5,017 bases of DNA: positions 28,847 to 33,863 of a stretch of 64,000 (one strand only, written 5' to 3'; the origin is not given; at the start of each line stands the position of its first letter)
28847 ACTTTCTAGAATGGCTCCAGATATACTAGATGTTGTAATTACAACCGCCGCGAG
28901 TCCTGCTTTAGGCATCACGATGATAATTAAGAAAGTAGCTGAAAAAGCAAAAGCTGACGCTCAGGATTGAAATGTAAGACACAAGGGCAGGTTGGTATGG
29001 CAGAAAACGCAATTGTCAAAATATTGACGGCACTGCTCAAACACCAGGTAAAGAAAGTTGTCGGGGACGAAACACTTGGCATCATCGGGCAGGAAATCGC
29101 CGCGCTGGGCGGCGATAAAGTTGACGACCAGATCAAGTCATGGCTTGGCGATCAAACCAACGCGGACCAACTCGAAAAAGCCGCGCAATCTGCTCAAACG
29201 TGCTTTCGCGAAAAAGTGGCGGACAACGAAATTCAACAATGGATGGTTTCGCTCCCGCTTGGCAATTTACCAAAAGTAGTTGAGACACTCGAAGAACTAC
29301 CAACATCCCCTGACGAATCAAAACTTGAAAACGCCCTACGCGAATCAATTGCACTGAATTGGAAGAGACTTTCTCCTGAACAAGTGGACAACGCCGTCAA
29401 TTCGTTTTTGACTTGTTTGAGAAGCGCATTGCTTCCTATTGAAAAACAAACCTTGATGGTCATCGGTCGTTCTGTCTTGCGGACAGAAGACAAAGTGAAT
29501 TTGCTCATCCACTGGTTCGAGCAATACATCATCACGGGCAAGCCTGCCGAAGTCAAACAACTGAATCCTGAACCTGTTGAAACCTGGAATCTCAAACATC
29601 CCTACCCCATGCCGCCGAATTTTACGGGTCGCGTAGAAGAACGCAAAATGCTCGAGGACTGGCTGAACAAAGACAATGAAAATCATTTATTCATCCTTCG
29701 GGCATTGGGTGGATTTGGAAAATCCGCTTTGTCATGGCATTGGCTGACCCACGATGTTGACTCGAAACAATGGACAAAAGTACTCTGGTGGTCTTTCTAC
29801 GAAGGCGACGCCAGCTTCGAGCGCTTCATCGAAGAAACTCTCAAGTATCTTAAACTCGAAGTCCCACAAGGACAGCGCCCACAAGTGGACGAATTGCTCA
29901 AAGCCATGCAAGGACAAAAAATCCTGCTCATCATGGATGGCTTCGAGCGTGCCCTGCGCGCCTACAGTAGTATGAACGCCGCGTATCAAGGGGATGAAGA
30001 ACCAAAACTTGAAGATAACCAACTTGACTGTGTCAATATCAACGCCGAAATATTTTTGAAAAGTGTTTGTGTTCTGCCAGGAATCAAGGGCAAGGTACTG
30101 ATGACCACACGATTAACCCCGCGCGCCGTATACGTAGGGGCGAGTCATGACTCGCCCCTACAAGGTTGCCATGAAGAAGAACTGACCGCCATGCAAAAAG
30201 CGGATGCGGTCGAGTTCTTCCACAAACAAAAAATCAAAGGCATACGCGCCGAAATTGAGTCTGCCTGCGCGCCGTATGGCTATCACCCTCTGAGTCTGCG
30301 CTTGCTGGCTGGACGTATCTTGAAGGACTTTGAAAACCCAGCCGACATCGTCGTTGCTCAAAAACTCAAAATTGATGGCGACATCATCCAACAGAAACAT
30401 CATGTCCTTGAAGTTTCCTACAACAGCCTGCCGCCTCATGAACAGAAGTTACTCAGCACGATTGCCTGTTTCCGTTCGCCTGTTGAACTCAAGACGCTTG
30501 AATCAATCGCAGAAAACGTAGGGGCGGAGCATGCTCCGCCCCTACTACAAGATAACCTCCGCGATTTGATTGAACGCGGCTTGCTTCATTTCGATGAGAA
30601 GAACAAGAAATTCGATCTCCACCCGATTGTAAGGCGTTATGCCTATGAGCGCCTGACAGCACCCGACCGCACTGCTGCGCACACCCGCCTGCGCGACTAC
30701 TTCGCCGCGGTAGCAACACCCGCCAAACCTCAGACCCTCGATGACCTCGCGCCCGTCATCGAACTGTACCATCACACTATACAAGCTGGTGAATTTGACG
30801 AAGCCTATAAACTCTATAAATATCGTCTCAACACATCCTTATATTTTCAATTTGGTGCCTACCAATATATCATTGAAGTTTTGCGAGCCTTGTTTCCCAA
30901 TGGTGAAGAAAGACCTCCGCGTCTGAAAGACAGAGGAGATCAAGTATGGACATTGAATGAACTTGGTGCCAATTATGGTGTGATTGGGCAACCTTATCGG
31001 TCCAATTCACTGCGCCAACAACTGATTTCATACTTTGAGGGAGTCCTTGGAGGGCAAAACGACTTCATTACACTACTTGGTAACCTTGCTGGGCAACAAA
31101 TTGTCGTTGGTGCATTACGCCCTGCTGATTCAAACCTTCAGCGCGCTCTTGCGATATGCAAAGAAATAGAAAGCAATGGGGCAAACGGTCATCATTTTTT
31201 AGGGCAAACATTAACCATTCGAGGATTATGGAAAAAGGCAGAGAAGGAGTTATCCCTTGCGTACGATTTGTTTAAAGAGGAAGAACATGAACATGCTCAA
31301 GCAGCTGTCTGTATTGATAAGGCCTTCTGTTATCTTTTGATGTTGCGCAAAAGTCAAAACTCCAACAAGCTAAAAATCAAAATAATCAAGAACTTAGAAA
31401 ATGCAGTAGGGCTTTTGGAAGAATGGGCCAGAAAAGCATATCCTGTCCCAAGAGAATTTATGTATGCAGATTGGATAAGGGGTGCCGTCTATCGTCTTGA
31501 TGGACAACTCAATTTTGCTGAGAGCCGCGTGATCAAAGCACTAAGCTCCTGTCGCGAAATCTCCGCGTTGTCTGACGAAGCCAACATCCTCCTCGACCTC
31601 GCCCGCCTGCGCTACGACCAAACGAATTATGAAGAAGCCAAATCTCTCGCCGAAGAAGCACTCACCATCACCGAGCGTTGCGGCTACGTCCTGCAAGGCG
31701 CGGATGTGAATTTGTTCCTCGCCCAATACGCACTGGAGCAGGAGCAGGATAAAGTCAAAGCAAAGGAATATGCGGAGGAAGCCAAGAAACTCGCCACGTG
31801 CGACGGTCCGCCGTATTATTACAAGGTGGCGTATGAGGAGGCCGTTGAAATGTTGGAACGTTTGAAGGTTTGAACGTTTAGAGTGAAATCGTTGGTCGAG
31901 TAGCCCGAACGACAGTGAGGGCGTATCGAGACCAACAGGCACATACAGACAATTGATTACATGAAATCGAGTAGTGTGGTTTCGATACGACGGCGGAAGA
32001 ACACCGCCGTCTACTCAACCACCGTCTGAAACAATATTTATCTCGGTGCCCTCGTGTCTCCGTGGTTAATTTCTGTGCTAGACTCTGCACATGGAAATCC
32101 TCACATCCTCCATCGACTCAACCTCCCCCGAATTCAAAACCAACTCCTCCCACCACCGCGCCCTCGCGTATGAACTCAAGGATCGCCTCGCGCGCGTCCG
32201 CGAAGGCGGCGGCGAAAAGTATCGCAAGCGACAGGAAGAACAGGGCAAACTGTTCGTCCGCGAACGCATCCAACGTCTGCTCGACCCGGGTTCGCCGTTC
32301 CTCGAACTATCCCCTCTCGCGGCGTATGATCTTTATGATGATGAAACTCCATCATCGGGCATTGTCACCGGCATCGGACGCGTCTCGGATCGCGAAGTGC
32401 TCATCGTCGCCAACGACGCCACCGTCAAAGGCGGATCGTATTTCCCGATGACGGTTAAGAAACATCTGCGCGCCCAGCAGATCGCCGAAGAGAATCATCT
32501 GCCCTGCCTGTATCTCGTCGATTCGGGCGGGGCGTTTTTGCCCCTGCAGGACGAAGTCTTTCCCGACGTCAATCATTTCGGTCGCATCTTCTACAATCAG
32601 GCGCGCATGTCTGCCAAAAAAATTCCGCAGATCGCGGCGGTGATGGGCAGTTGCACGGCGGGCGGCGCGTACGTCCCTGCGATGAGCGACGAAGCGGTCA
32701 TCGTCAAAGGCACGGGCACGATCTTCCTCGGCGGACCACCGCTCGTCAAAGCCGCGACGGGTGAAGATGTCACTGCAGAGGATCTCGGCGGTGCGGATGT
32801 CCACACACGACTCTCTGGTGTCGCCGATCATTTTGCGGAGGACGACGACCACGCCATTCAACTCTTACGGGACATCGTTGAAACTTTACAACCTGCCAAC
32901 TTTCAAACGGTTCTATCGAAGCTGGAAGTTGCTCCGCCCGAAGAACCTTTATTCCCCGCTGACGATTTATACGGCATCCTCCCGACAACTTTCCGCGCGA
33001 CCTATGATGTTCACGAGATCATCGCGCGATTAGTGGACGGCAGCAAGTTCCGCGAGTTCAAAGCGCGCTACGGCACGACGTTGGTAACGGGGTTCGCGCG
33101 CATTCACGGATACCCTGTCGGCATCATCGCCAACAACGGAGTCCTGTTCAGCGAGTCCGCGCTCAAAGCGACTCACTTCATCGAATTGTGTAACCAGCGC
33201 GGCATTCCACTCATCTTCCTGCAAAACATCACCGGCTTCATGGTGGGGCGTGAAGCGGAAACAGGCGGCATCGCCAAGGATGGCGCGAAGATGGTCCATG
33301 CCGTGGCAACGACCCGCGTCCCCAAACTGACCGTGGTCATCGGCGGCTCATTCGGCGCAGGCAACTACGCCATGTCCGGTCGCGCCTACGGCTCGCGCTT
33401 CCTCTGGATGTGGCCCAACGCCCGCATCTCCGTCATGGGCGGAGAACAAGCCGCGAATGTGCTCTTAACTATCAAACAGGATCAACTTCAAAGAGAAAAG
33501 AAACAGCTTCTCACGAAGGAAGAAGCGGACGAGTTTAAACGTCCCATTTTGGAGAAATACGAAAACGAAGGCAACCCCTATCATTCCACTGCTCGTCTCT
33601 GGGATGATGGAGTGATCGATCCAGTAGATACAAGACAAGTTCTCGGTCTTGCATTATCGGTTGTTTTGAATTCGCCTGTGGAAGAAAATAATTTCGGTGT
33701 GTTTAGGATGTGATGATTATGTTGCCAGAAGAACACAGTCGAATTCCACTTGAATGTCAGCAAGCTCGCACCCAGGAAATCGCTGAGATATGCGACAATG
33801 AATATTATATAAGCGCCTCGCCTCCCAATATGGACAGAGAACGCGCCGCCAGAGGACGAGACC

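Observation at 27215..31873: Co-directional NTase-like / unknown / NB-ARC-TPR (STAND) gene trio: candidate uncharacterised conflict or defence module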

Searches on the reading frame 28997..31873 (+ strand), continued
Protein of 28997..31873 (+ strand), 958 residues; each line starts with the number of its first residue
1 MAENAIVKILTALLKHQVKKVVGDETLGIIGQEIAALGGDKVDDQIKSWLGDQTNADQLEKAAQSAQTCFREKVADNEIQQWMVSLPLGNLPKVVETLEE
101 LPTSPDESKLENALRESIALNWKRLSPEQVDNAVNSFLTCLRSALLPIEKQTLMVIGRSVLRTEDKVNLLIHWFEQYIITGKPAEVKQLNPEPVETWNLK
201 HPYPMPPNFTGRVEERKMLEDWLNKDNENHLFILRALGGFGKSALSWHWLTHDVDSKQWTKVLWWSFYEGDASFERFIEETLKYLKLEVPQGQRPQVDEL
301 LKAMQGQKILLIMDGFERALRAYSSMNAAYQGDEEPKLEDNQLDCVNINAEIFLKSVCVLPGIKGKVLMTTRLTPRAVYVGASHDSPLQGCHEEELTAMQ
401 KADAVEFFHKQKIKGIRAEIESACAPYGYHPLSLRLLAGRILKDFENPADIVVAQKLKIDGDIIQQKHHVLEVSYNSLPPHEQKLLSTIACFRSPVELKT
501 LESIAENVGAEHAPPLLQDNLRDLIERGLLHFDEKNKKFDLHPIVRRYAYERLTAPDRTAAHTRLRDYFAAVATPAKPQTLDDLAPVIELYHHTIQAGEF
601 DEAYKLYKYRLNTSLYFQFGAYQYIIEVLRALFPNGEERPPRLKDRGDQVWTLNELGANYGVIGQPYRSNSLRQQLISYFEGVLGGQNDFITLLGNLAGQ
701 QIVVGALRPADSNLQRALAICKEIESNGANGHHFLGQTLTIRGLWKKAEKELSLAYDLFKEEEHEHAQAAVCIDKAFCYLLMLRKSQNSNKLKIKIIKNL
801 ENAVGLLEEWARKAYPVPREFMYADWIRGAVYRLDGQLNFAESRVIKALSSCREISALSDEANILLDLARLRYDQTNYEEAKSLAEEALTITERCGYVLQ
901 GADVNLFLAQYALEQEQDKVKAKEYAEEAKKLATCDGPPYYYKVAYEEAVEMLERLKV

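Call 28: find_encoding_contigs(protein=P0117, flank=8000, max_places=2)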
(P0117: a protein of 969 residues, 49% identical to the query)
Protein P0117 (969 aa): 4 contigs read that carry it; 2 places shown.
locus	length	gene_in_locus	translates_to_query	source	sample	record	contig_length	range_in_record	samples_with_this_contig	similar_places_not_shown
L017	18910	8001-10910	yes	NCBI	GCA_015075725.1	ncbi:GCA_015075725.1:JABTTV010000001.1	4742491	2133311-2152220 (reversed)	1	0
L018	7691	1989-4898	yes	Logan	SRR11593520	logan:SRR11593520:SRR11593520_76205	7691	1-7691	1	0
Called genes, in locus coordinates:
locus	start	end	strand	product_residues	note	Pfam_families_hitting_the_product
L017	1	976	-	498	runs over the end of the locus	PF00884:Sulfatase, PF16347:SGSH_C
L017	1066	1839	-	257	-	PF00106:adh_short, PF01370:Epimerase (faint), PF08659:KR, PF13561:adh_short_C2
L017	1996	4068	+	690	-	PF00069:Pkinase, PF07714:PK_Tyr_Ser-Thr, PF03109:ABC1 (weak), PF20597:pAdhesive_15 (weak)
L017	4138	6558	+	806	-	PF00488:MutS_V, PF20297:MSSS, PF01713:Smr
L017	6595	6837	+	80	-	-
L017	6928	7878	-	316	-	-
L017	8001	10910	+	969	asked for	PF17874:TPR_MalT (faint), PF13424:TPR_12 (weak)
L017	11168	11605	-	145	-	PF01796:OB_ChsH2_C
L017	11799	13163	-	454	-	PF00108:Thiolase_N, PF22691:Thiolase_C_1, PF02803:Thiolase_C (weak)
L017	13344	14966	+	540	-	PF01039:Carboxyl_trans, PF03255:ACCA (weak)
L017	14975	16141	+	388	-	PF01011:PQQ (faint), PF13360:PQQ_2, PF25293:Beta-prop_EMC1_N (faint), PF13570:Beta-prop_ACSF4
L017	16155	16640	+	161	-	PF07617:DUF1579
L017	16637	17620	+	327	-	PF01370:Epimerase (weak), PF13460:NAD_binding_10, PF01370:Epimerase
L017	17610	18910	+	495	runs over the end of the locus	PF00289:Biotin_carb_N, PF02222:ATP-grasp, PF02786:CPSase_L_D2, PF07478:Dala_Dala_lig_C, PF02785:Biotin_carb_C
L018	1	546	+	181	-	?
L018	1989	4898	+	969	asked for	PF17874:TPR_MalT (faint), PF13424:TPR_12 (weak)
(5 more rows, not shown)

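Call 34: search_protein_families(library=phrogs, proteins=[window:28997-31873:+], max_evalue=0.1)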
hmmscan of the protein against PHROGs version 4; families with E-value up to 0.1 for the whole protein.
window:28997-31873:+ (958 aa): 2 families
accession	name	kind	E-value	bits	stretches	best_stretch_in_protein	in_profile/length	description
phrog_5208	-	unknown function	0.013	15.5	0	829-932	225-328/372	-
phrog_5093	-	unknown function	0.071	15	0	16-58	14-56/107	-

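Call 71: find_encoding_contigs(protein=P0100, flank=7000, max_places=2)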
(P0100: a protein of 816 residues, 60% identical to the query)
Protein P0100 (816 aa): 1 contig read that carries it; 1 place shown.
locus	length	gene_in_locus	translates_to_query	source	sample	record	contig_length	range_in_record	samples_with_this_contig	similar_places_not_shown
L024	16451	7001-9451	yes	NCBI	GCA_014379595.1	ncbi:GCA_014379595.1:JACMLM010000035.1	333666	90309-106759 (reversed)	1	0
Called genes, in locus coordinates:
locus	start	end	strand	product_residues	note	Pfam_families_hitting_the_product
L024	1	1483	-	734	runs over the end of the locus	PF00916:Sulfate_transp, PF01740:STAS, PF00027:cNMP_binding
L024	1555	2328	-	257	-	PF00106:adh_short, PF01370:Epimerase (weak), PF08659:KR, PF23441:SDR (faint), PF13561:adh_short_C2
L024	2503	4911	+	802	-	PF00488:MutS_V, PF20297:MSSS (weak), PF01713:Smr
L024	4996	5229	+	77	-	-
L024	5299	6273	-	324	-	-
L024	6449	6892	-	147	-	PF00782:DSPc, PF22784:PTP-SAK (weak), PF22785:Tc-R-P (weak)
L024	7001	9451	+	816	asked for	PF13424:TPR_12 (weak)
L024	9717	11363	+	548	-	PF01039:Carboxyl_trans, PF03255:ACCA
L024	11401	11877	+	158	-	PF05635:23S_rRNA_IVP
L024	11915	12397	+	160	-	PF07617:DUF1579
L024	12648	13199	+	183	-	PF00498:FHA, PF16697:Yop-YscD_cpl (weak)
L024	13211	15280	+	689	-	-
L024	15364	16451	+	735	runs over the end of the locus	PF00069:Pkinase, PF07714:PK_Tyr_Ser-Thr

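Call 83: search_protein_families(library=padloc, proteins=[P0090, P0100, P0031], max_evalue=0.01)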
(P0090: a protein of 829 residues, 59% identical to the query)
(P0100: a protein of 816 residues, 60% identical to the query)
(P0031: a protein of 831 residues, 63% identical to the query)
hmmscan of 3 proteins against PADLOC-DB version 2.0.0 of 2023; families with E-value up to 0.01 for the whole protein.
P0090 (829 aa): 1 family
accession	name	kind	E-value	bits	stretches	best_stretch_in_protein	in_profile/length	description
PDLC01169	TPR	-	0.0079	13.6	0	711-763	169-220/252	TPR repeats containing protein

P0100 (816 aa): 1 family
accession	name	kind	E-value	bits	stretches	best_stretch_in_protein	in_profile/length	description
PDLC01169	TPR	-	8.8e-05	20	1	682-792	108-218/252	TPR repeats containing protein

P0031 (831 aa): 1 family
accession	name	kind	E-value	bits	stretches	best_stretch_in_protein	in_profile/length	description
PDLC01169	TPR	-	0.0003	18.3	1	569-646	113-187/252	TPR repeats containing protein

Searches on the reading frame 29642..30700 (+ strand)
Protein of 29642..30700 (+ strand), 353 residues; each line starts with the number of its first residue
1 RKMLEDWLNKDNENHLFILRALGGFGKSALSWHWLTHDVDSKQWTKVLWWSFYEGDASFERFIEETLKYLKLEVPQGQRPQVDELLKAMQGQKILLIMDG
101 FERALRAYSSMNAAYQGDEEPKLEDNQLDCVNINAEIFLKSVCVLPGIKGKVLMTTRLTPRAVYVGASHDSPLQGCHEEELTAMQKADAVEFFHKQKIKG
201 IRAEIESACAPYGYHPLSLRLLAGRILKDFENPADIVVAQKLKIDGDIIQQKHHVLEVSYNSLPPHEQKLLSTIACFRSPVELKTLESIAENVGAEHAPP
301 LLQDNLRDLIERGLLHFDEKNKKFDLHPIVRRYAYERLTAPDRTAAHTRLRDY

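Call 35: search_protein_families(library=pfam, proteins=[window:29642-30700:+], max_evalue=10)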
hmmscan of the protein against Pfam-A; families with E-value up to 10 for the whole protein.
window:29642-30700:+ (353 aa): 4 families
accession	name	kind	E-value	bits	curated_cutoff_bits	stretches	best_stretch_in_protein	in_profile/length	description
PF00931.28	NB-ARC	-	0.0026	17.5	23.5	1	4-99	8-107/248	NB-ARC domain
PF24883.2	NPHP3_N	-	0.007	17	24.8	1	4-76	12-81/164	Nephrocystin 3, N-terminal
PF13481.12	AAA_25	-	0.015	15.3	27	1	13-103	32-124/195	AAA domain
PF23282.1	WHD_ROQ1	-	0.17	12.5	24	1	266-330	6-64/76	Disease resistance protein Roq1-like, winged-helix domain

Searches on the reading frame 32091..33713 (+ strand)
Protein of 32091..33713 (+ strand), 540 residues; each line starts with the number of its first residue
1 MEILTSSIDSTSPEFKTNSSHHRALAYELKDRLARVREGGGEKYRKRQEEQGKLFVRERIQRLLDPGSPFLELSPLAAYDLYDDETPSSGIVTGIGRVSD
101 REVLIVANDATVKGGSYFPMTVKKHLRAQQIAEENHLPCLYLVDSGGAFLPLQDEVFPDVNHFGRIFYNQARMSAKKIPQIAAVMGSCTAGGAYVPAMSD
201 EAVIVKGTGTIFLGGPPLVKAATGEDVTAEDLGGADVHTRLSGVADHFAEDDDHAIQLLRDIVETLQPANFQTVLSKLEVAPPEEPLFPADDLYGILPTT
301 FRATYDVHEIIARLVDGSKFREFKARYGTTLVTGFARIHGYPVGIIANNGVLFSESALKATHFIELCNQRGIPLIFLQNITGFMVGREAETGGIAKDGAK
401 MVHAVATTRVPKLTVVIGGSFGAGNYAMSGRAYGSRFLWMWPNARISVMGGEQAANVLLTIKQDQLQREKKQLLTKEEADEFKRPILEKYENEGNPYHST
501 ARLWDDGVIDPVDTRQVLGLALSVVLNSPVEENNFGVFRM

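Call 3: search_protein_families(library=pfam, proteins=[window:32091-33713:+], max_evalue=0.01)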
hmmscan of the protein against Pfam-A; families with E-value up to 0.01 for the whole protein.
window:32091-33713:+ (540 aa): 3 families
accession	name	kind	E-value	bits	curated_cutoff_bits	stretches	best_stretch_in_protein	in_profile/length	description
PF01039.27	Carboxyl_trans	-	2.8e-155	518.2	22.3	1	48-530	2-483/493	Carboxyl transferase domain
PF03255.19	ACCA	-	2.5e-16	60.2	23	2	89-205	92-213/310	Acetyl co-enzyme A carboxylase carboxyltransferase-like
PF06833.16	MdcE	-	0.0019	18.4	32.7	0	364-459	19-115/196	Malonate decarboxylase gamma subunit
